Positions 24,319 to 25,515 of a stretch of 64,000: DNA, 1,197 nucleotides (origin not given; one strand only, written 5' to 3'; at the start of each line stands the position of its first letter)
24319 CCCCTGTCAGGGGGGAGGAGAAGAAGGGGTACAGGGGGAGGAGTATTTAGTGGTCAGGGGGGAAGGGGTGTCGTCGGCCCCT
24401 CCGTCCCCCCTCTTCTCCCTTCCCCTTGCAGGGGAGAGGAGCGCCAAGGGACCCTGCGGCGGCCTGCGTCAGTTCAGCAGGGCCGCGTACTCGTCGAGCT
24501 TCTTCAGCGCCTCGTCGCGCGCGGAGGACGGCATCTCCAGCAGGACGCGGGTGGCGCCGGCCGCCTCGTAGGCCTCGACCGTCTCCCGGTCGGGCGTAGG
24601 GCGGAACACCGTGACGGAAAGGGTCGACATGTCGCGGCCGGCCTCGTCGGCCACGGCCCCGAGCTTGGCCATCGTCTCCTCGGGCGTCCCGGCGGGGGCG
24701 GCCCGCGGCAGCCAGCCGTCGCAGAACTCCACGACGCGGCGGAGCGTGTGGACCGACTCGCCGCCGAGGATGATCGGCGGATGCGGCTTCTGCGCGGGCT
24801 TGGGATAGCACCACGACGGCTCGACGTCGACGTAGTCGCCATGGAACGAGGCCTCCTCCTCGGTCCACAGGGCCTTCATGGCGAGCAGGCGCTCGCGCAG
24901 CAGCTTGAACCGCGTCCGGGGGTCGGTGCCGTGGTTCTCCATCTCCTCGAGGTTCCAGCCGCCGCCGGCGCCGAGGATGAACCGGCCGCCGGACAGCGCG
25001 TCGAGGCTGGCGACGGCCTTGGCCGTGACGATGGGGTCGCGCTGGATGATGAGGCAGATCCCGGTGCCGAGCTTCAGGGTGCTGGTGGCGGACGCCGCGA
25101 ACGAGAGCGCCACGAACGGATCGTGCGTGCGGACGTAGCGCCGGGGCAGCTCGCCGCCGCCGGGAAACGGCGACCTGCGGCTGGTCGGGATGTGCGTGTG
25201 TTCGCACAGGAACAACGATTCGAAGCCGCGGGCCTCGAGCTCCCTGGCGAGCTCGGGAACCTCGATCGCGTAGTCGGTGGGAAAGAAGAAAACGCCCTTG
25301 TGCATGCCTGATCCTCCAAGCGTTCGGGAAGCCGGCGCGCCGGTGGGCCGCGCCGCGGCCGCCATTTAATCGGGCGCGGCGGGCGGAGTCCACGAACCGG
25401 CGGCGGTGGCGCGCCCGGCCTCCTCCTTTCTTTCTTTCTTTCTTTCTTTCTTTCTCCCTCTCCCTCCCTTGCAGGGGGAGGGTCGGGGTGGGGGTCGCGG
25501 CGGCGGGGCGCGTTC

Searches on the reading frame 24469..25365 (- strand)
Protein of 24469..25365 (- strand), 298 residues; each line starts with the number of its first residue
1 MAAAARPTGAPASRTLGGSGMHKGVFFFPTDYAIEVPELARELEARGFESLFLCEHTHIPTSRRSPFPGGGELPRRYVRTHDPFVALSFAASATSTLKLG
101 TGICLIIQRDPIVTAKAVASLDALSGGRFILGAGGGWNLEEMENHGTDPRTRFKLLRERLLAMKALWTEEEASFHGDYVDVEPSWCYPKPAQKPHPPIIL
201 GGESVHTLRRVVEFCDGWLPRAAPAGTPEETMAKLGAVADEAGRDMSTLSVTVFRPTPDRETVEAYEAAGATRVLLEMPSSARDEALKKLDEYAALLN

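Call 37: search_protein_families(library=pfam, proteins=[window:24469-25365:-], max_evalue=0.001)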
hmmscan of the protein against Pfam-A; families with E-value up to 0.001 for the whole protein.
window:24469-25365:- (298 aa): 1 family
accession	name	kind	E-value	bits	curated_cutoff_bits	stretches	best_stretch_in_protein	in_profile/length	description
PF00296.26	Bac_luciferase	-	1.8e-51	175.8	27.9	1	33-269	22-240/314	Luciferase-like monooxygenase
